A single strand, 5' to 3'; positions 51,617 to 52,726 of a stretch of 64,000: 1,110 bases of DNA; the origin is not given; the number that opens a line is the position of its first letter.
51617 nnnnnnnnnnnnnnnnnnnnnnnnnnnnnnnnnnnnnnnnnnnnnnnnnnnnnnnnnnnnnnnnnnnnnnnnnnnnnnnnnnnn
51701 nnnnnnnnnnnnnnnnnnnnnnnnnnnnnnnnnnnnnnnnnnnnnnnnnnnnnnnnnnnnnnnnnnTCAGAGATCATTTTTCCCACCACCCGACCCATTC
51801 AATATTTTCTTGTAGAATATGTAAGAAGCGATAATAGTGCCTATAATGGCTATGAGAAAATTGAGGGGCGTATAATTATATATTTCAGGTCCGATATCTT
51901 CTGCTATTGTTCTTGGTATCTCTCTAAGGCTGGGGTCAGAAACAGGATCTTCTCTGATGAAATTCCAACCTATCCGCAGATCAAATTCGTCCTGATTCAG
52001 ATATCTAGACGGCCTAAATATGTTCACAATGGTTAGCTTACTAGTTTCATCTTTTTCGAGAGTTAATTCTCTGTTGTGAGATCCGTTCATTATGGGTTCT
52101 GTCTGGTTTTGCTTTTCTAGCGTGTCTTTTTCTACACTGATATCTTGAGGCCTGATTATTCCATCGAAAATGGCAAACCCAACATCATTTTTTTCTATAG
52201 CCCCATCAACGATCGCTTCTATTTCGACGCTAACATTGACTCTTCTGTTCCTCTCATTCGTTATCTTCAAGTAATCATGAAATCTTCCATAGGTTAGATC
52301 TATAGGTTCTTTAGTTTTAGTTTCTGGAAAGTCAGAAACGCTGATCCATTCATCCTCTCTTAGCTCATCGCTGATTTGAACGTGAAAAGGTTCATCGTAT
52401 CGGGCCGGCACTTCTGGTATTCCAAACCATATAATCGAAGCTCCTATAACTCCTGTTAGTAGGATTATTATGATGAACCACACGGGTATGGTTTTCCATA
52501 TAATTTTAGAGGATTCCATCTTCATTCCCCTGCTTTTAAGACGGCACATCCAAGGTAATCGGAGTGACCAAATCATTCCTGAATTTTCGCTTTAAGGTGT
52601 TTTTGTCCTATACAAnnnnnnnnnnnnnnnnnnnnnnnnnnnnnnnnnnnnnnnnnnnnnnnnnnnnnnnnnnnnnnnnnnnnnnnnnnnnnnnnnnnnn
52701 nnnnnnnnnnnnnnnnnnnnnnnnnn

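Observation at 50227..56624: Cluster of four paralogous N-anchored surface proteins (one a GLUG beta-helix adhesin) bracketed by two HhH/zinc-ribbon membrane proteins: candidate pilin-like or adhesion system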

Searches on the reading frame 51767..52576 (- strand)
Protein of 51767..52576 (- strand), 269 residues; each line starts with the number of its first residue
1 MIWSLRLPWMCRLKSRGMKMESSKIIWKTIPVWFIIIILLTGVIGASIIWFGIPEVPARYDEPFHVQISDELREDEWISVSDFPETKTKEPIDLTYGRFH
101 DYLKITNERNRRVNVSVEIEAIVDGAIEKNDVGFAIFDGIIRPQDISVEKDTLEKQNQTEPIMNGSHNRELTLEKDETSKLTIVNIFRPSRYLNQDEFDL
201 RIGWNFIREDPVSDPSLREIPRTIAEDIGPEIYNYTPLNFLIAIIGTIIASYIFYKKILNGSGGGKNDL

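Call 3: search_protein_families(library=pfam, proteins=[window:51767-52576:-], max_evalue=0.1)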
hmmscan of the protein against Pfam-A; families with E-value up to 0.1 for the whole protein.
window:51767-52576:- (269 aa): 0 families

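Call 4: search_protein_families(library=ncbifam, proteins=[window:51767-52576:-], max_evalue=0.1)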
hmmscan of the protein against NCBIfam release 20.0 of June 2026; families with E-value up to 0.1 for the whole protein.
window:51767-52576:- (269 aa): 1 family
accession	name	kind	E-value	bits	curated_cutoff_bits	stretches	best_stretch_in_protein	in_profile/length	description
NF047374.1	CD_typeI_toxin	equivalog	0.012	16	60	1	239-256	3-20/51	type I toxin-antitoxin system toxin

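Call 58: search_protein_families(library=phrogs, proteins=[window:51767-52522:-], max_evalue=0.01)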
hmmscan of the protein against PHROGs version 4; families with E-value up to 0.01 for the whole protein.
window:51767-52522:- (251 aa): 0 families

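Call 59: search_protein_families(library=padloc, proteins=[window:51767-52522:-], max_evalue=0.01)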
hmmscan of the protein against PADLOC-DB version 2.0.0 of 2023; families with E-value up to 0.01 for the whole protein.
window:51767-52522:- (251 aa): 0 families
